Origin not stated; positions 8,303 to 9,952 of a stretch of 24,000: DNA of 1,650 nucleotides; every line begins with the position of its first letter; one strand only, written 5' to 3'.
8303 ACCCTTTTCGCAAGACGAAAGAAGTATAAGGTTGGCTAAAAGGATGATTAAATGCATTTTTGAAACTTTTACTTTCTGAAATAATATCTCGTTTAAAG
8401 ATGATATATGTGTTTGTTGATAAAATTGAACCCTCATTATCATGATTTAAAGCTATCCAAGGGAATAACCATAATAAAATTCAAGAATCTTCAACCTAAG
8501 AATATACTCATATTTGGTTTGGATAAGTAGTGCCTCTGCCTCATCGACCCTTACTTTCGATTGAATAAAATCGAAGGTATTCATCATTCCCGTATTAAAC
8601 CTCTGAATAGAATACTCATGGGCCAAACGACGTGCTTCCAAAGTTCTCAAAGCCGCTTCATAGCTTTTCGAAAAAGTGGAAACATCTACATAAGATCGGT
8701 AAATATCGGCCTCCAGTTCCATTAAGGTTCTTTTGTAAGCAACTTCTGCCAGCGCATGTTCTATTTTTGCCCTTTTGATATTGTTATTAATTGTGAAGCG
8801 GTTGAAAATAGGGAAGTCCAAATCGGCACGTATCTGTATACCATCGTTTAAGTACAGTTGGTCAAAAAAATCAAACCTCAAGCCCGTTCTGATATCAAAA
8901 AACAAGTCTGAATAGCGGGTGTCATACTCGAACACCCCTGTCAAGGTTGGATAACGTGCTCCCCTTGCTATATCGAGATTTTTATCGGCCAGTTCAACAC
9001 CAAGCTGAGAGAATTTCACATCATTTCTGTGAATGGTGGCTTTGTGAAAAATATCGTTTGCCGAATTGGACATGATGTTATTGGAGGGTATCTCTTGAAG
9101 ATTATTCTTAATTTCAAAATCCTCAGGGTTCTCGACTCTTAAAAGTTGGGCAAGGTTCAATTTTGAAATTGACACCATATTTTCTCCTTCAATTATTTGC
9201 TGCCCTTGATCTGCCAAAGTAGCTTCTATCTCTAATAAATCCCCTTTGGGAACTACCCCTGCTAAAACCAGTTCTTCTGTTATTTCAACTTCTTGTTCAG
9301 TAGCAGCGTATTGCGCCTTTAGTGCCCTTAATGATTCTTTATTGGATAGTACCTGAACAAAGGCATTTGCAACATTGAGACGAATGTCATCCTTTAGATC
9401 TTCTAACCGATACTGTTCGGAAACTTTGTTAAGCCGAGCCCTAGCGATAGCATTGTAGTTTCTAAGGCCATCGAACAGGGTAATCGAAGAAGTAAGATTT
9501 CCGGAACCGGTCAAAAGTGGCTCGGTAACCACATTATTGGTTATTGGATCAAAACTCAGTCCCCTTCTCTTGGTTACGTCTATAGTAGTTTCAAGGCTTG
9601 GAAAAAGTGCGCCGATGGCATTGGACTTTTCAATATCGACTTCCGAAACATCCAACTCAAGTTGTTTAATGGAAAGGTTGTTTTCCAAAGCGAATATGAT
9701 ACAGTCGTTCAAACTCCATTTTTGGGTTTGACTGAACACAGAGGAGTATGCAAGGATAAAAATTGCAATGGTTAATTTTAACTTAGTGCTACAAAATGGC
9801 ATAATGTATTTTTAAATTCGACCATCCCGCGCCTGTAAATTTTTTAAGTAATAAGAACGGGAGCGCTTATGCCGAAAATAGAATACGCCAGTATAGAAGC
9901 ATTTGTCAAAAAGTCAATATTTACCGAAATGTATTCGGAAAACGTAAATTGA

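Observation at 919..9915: Four copies of a 14-bp element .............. define a candidate regulon covering the whole accessory cluster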

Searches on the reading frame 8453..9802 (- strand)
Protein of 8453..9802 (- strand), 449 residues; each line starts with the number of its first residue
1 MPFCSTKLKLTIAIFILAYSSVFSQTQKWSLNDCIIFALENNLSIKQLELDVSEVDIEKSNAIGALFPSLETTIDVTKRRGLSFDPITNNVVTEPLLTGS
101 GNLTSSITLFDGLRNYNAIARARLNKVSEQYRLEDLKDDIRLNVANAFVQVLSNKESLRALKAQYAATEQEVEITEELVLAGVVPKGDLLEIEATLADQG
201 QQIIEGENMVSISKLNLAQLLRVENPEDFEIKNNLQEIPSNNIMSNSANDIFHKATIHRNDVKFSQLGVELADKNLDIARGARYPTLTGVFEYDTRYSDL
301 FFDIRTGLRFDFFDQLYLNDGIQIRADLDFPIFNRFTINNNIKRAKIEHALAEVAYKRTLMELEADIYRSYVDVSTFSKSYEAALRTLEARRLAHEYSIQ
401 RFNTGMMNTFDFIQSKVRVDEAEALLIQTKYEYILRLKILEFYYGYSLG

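Call 10: search_protein_families(library=pfam, proteins=[window:8453-9802:-])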
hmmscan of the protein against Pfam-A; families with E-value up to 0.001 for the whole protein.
window:8453-9802:- (449 aa): 1 family
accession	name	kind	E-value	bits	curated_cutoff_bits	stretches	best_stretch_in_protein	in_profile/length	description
PF02321.23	OEP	-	8.2e-50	169.7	22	2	33-221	3-186/187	Outer membrane efflux protein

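Call 64: search_protein_families(library=ncbifam, proteins=[window:8453-9802:-], max_evalue=0.001)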
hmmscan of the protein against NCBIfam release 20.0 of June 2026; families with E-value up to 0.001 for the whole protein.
window:8453-9802:- (449 aa): 5 families
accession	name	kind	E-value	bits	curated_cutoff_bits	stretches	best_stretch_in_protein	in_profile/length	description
TIGR01844.1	type_I_sec_TolC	subfamily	1.3e-32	113.3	225.15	2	29-288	3-254/414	TolC family outer membrane protein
TIGR01845.1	outer_NodT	subfamily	8.3e-19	67.7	210.05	2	31-288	59-312/460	efflux transporter outer membrane subunit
NF007002.0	PRK09465.1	equivalog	5.5e-10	38.4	495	1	17-435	14-414/460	outer membrane channel protein TolC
NF052390.1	efflux_OMP_AbuO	equivalog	6.5e-10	38.3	700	1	137-437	137-423/447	multidrug efflux outer membrane protein AbuO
NF033142.1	efflux_OM_AdeC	exception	0.00058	18.6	975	1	243-415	268-429/465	multidrug efflux RND transporter AdeABC outer membrane channel subunit AdeC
